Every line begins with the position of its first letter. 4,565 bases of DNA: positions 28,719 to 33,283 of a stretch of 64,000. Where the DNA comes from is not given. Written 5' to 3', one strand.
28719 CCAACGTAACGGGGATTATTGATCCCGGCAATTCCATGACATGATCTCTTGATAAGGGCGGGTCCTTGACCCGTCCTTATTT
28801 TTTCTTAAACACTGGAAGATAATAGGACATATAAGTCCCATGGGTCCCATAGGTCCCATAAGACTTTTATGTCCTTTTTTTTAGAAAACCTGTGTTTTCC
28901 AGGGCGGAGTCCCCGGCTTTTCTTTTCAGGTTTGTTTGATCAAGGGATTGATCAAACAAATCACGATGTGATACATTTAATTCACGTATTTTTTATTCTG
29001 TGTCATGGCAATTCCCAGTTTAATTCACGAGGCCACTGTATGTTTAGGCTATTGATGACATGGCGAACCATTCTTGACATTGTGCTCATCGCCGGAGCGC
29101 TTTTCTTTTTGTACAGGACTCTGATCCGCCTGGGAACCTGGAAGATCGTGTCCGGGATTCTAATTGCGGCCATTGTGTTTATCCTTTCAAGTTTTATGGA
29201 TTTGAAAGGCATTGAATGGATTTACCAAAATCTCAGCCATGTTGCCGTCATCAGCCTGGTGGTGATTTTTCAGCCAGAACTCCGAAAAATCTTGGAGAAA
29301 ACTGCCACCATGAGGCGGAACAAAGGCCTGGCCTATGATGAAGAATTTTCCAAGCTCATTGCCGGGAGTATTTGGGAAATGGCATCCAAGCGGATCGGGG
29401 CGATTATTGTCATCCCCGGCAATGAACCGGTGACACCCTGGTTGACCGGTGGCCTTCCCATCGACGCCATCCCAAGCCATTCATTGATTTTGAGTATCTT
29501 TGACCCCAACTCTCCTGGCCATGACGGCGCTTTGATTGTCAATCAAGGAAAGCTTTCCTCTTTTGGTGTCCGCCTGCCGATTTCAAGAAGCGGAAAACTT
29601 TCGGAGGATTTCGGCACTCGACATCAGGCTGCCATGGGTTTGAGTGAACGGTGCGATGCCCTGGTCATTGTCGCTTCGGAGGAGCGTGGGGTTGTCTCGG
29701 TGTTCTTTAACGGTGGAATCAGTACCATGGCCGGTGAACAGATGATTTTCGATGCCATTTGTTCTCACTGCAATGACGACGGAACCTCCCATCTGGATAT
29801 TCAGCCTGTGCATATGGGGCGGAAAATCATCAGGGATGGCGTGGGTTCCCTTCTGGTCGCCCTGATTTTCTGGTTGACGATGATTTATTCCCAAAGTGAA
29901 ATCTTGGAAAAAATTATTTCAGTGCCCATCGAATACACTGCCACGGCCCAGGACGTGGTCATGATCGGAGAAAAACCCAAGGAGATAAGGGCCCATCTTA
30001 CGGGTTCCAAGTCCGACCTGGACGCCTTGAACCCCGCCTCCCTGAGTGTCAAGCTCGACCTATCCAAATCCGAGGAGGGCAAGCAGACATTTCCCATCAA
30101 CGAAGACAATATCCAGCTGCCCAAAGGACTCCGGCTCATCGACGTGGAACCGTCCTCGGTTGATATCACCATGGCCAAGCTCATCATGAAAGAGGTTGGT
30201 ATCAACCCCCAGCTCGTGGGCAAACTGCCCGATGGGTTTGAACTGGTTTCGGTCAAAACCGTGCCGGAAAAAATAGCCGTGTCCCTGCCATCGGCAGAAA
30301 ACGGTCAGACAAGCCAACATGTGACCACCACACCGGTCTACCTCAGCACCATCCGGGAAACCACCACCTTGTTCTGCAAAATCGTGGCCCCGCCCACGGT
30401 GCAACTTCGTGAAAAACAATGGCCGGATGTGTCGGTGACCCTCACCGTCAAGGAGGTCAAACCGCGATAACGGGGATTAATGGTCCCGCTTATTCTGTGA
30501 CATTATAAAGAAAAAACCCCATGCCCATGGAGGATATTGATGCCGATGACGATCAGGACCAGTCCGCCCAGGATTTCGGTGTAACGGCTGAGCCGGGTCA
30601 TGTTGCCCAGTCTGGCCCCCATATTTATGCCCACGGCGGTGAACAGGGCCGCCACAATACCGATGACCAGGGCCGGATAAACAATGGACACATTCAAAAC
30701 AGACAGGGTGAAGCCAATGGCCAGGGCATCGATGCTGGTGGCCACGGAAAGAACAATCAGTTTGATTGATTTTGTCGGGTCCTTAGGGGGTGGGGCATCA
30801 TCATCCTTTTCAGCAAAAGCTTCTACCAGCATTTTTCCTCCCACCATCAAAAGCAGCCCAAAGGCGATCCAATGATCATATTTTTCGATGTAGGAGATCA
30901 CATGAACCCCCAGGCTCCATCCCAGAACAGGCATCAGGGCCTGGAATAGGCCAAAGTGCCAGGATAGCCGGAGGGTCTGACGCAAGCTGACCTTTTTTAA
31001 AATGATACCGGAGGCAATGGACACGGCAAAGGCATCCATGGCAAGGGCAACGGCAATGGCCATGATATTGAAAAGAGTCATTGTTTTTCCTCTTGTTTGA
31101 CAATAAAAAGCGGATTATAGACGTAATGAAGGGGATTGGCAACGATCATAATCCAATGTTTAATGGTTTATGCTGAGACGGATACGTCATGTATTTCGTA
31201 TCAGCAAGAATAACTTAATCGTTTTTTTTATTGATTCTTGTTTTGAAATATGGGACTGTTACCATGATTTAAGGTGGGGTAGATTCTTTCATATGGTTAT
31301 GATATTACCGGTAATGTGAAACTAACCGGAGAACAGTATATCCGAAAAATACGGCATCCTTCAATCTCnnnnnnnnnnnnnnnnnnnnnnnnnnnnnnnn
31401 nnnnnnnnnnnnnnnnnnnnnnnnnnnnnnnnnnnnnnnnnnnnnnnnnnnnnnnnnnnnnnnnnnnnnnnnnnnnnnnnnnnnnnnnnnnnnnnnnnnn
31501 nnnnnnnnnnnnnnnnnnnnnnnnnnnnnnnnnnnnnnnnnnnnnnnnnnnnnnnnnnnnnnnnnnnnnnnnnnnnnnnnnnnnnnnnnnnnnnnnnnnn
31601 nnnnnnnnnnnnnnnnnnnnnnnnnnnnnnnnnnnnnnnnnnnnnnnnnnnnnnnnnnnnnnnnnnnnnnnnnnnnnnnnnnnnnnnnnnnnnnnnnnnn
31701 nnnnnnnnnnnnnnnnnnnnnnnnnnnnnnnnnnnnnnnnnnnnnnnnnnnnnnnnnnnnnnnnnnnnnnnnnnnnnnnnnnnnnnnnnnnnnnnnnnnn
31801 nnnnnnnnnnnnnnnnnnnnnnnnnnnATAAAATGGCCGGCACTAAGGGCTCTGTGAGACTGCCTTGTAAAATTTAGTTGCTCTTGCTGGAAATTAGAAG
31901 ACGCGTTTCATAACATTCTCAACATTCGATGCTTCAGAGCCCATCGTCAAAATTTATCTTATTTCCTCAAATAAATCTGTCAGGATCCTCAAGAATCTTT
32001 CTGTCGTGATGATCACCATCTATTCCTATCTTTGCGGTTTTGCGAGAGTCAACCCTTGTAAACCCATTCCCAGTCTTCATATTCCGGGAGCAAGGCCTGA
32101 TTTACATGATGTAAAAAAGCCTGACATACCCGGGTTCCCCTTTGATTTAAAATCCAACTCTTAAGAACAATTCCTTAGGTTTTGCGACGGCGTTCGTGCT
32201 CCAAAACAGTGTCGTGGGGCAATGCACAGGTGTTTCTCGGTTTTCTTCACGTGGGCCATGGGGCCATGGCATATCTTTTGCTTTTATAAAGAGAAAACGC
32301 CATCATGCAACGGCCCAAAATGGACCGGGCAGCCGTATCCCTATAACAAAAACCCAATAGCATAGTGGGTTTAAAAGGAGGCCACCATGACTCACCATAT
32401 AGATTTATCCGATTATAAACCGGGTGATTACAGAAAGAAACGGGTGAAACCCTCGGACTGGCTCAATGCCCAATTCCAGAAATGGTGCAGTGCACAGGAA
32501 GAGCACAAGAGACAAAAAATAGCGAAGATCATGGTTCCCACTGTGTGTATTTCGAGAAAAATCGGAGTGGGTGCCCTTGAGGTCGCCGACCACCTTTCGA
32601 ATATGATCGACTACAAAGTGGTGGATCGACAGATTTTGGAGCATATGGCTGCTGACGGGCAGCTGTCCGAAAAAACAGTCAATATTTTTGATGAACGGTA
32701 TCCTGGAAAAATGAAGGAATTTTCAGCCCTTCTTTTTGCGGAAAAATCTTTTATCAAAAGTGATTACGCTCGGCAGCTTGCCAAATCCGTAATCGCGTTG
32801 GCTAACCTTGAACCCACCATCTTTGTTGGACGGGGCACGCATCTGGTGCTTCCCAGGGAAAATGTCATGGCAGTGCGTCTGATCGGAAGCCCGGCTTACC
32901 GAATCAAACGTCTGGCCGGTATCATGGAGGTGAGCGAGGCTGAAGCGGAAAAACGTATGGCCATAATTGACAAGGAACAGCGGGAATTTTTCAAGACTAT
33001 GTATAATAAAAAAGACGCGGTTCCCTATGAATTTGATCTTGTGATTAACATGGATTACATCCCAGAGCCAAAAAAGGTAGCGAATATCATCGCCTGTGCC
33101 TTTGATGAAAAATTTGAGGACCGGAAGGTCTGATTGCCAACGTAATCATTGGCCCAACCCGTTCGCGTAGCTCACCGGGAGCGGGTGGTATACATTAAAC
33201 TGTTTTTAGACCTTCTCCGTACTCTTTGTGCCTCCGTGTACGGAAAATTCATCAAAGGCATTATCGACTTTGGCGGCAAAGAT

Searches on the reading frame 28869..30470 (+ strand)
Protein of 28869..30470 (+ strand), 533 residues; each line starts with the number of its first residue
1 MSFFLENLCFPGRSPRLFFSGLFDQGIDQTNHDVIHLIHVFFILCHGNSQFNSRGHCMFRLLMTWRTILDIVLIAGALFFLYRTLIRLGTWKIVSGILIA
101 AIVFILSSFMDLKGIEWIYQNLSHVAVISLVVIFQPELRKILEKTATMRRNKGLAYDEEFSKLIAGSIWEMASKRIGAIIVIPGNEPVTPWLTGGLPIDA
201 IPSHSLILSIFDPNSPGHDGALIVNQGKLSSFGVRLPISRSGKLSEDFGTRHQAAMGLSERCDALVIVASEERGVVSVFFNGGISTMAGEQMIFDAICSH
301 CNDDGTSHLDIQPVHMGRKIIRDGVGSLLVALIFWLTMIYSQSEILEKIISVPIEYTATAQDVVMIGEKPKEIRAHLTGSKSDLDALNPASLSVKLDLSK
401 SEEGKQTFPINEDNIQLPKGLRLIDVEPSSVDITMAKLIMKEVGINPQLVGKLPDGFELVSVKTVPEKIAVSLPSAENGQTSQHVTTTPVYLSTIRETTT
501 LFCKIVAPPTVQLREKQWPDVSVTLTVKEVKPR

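Call 56: search_protein_families(library=pfam, proteins=[window:28869-30470:+], max_evalue=0.0001)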
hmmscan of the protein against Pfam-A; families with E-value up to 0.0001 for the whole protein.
window:28869-30470:+ (533 aa): 3 families
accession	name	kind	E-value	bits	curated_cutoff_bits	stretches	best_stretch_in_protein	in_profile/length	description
PF02457.21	DAC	-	1.2e-31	109.2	27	1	168-282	4-117/119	DisA bacterial checkpoint controller nucleotide-binding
PF07949.17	YbbR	-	9e-10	39.2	22.3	1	352-434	1-80/81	YbbR-like protein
PF19293.4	CdaA_N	-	5.1e-08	33.4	23.8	1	64-137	6-80/81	CdaA N-terminal transmembrane domain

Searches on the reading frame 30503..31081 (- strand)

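Call 56: search_protein_families(library=pfam, proteins=[window:30503-31081:-], max_evalue=0.0001)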
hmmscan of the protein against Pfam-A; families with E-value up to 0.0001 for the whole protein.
window:30503-31081:- (192 aa): 1 family
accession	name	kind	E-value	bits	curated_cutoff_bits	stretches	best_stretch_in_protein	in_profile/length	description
PF02659.21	Mntp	-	1.5e-52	177.9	24.4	1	31-184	2-152/152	Putative manganese efflux pump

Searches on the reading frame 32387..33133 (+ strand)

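Call 56: search_protein_families(library=pfam, proteins=[window:32387-33133:+], max_evalue=0.0001)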
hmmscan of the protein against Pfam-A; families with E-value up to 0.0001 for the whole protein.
window:32387-33133:+ (248 aa): 1 family
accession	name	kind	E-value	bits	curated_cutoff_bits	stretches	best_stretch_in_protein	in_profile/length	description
PF13189.12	Cytidylate_kin2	-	3.2e-32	112.5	28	1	53-223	2-175/176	Cytidylate kinase-like family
